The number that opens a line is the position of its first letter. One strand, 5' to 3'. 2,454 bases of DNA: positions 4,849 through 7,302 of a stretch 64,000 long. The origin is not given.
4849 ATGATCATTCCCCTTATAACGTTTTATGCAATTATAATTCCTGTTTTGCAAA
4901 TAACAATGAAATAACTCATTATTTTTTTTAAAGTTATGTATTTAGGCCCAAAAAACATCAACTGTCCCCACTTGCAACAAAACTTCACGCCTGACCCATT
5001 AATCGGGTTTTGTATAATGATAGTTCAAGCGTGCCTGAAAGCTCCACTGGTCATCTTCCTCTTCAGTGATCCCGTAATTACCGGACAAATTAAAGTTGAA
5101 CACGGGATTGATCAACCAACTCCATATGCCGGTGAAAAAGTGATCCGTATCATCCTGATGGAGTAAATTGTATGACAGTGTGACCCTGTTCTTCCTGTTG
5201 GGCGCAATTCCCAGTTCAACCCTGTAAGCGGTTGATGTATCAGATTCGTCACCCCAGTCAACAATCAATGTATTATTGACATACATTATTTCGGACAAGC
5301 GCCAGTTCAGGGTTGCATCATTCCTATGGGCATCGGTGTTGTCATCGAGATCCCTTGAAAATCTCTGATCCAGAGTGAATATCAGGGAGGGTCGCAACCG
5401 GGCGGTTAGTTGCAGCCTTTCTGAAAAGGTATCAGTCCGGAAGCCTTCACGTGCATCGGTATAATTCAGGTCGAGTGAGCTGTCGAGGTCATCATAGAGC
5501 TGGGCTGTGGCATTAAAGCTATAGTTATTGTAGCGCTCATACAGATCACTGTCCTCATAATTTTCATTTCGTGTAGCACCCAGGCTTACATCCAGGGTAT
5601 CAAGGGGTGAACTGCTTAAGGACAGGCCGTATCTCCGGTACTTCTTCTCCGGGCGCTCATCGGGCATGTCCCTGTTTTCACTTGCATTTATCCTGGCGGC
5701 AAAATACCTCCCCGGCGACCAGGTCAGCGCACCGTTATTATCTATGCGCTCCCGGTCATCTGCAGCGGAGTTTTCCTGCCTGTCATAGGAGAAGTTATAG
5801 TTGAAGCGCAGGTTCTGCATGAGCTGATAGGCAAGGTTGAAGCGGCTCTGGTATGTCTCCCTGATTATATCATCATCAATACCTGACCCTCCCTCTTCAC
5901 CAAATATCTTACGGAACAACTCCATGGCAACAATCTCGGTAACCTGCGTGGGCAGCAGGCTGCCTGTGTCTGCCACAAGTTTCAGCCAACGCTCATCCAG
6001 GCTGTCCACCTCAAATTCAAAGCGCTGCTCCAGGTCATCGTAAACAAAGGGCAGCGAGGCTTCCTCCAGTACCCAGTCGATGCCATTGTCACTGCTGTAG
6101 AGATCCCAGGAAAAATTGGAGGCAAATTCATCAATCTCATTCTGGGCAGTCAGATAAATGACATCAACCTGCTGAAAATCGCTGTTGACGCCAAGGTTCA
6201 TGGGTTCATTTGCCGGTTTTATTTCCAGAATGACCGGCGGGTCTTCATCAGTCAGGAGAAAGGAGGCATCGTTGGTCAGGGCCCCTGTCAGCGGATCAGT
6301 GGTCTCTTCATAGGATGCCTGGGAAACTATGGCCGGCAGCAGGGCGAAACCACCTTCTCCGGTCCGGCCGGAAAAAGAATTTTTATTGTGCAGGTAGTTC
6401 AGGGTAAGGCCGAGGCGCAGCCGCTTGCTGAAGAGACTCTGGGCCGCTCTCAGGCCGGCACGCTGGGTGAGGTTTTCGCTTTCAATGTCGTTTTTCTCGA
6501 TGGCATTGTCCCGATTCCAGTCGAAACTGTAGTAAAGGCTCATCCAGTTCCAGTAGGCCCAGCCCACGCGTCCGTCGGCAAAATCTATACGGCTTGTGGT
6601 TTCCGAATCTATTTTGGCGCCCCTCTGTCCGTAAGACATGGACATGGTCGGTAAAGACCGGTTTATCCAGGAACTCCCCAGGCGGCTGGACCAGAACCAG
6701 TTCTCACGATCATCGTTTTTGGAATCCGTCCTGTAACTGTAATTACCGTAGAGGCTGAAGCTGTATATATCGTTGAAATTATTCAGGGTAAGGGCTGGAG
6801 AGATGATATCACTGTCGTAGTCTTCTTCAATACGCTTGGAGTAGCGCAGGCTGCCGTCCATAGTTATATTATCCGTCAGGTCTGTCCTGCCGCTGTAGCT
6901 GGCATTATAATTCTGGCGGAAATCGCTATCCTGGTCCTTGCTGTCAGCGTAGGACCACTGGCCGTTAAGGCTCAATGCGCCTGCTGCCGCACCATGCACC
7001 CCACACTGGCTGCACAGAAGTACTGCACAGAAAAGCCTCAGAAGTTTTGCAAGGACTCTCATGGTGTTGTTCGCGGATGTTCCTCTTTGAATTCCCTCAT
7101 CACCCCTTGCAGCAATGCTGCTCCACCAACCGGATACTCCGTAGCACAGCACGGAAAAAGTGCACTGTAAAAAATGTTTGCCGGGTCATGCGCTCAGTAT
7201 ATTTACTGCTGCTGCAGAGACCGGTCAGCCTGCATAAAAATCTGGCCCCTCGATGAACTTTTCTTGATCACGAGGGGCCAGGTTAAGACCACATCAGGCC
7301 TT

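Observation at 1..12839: Complete OmcS-type cytochrome nanowire locus: subunit gene plus chaperone, CsgG-like/barrel channel set, SPOR-NHL propeller and two 12-heme cytochromes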

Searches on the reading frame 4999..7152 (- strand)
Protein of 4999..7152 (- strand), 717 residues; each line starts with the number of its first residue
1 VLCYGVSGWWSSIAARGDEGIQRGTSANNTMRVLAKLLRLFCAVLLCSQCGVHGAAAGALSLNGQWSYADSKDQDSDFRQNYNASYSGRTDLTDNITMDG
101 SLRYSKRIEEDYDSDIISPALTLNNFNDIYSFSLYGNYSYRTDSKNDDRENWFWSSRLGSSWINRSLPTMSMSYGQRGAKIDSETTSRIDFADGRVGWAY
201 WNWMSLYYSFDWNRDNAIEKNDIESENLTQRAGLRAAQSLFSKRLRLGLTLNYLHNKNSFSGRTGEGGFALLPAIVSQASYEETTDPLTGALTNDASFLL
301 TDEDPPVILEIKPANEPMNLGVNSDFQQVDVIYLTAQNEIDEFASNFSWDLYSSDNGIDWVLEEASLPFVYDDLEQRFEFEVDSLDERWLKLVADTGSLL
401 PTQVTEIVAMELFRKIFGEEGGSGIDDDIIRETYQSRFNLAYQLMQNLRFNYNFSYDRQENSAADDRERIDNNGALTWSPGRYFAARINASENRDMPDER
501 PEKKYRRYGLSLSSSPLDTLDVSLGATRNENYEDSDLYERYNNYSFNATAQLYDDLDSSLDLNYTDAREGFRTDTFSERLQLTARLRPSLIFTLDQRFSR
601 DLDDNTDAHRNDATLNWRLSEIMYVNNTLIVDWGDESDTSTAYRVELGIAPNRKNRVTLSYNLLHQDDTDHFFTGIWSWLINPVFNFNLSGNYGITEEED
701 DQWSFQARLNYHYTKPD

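Call 4: search_protein_families(library=pfam, proteins=[window:4999-7152:-], max_evalue=0.1)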
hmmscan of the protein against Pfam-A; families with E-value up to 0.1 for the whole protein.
window:4999-7152:- (717 aa): 2 families
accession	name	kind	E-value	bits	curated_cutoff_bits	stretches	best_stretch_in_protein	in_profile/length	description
PF13505.12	OMP_b-brl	-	0.00061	20.4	28.7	1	44-142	3-95/175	Outer membrane protein beta-barrel domain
PF10082.15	BBP2_2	-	0.00069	19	23.7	1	59-112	57-110/378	Putative beta-barrel porin 2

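Call 6: search_protein_families(library=ncbifam, proteins=[window:4999-7152:-], max_evalue=0.1)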
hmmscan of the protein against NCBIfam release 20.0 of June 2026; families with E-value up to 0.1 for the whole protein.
window:4999-7152:- (717 aa): 0 families

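Call 59: predict_structure(alignment_id=A4)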
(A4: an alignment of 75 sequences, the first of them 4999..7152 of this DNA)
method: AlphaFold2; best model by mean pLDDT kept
length: 717 residues; sequences in the alignment: 75
mean_pLDDT: 81.7   pTM: 0.68
mean pLDDT of the five models: 81.7, 77.8, 76.5, 76.0, 74.9
residues with pLDDT >= 90: 279; 70-90: 296; 50-70: 91; < 50: 51
segments of 3 or more residues with pLDDT < 50: 1-12, 14-25, 51-56, 273-275, 296-307, 418-422
pLDDT, mean of each block of 10 residues (from residue 1): 39 45 49 79 68 54 78 78 86 84 90 90 90 92 80 86 77 81 70 80 90 73 84 96 96 93 63 52 67 53 48 73 71 78 85 87 90 81 83 80 60 54 69 96 95 98 90 97 97 90 95 97 98 92 96 91 89 83 90 95 93 96 95 93 94 87 85 90 87 86 87 74
secondary structure, 60 per line:
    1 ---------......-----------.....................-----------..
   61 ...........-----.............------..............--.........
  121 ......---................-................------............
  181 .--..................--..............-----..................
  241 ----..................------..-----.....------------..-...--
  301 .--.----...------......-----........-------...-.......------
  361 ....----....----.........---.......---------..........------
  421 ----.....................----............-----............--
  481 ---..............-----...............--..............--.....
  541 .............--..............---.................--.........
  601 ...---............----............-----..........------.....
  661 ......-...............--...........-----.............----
elements in order (helices of 4 or more, strands of 3 or more residues): H10-15 H27-47 E59-71 E77-89 E96-109 E112-126 E130-145 E147-162 E169-181 E184-201 E204-217 E223-240 E245-262 E276-280 E309-311 E318-323 E329-336 E348-354 E361-364 E369-372 E377-385 E389-395 E405-414 E425-445 E450-461 E467-478 E484-497 E503-517 E520-533 E536-553 E556-569 E573-589 E592-603 E607-618 E623-634 E640-649 E656-666 E668-682 E685-695 E701-713

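Call 61: fold_search(model_id=the predicted structure, library=pdb)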
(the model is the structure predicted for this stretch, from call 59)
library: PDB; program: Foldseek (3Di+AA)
matches with E <= 10: 771; with E <= 0.001: 225
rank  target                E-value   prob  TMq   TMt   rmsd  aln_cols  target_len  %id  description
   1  5nec_B                2.7e-09  1.00  0.24  0.26  17.5       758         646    9  Crystal structure of the siderophore receptor PiuD from Pseudomonas aeruginosa (released 2018-02-07)
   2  5fok_B                3.0e-09  1.00  0.24  0.26  19.2       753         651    9  Crystal structure of the siderophore receptor PiuA from Pseudomonas aeruginosa (released 2016-05-11)
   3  5fr8_A                3.5e-09  1.00  0.30  0.30  20.0       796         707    9  Crystal structure of the siderophore receptor PirA from Acinetobacter baumannii (released 2016-05-11)
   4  5nec_A                4.4e-09  1.00  0.24  0.26  18.8       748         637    8  Crystal structure of the siderophore receptor PiuD from Pseudomonas aeruginosa (released 2018-02-07)
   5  5fok_A                1.2e-08  1.00  0.26  0.27  18.5       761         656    9  Crystal structure of the siderophore receptor PiuA from Pseudomonas aeruginosa (released 2016-05-11)
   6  5nc3                  1.5e-08  1.00  0.28  0.29  17.4       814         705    7  Crystal structure of the ferric enterobactin receptor (PfeA) from Pseudomonas aeruginosa in complex with the tris-catech (released 2018-03-21)
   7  5out                  1.5e-08  1.00  0.30  0.30  16.9       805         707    6  CRYSTAL STRUCTURE OF THE FERRIC ENTEROBACTIN RECEPTOR (PFEA) MUTANT (G324V) FROM PSEUDOMONAS AERUGINOSA (released 2018-09-05)
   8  1xkw                  1.5e-08  1.00  0.28  0.29  19.1       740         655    9  Pyochelin outer membrane receptor FptA from Pseudomonas aeruginosa (released 2005-10-04)
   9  9a2z_MODEL_1_A        1.8e-08  1.00  0.29  0.28  17.3       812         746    9  Model of E. coli FepA by in-cell photo-crosslinking MS and deep learning (released 2023-02-24)
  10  6r1f                  2.3e-08  1.00  0.28  0.29  17.5       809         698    8  Crystal structure of the ferric enterobactin receptor mutant R480A from Pseudomonas aeruginosa (PfeA) in complex with en (released 2019-04-10)
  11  2hdi_A                2.4e-08  1.00  0.30  0.34  16.2       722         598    8  Crystal structure of the Colicin I receptor Cir from E.coli in complex with receptor binding domain of Colicin Ia. (released 2007-05-08)
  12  6r2q_B                2.5e-08  1.00  0.32  0.34  20.1       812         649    8  Structure of the Mtr complex (released 2020-04-22)
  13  5fp1                  2.9e-08  1.00  0.26  0.26  18.2       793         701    7  Crystal structure of the siderophore receptor PiuA from Acinetobacter baumannii (released 2016-05-11)
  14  9a3c_MODEL_1_A        4.0e-08  1.00  0.26  0.26  19.7       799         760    7  Model of E. coli Fiu by in-cell photo-crosslinking MS and deep learning (released 2023-02-24)
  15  5mzs                  4.2e-08  1.00  0.29  0.30  17.2       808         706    7  Crystal structure of the ferric enterobactin receptor (PfeA) mutant (R480A_Q482A) from Pseudomonas aeruginosa (released 2018-02-14)
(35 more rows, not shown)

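Call 69: search_protein_families(library=pfam, alignment_id=A2, max_evalue=0.05)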
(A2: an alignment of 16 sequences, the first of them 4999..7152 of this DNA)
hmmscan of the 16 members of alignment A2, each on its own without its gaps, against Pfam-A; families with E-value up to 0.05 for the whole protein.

A. member 1, window:4999-7152:- (717 aa): 2 families
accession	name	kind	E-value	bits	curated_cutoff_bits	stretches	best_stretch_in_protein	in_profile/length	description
PF13505.12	OMP_b-brl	-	0.00061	20.4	28.7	0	44-142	3-95/175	Outer membrane protein beta-barrel domain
PF10082.15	BBP2_2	-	0.00069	19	23.7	0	59-112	57-110/378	Putative beta-barrel porin 2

B. families by the number of members that match (of 16 scanned): 6 families
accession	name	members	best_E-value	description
PF22633.2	F5_F8_type_C_2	4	0.00012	NedA-like, galactose-binding domain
PF13505.12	OMP_b-brl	3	0.00061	Outer membrane protein beta-barrel domain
PF00754.31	F5_F8_type_C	3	0.00074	F5/8 type C domain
PF10082.15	BBP2_2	1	0.00069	Putative beta-barrel porin 2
PF24432.1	DUF7555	1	0.043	Family of unknown function (DUF7555)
PF17900.6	Peptidase_M1_N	1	0.048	Peptidase M1 N-terminal domain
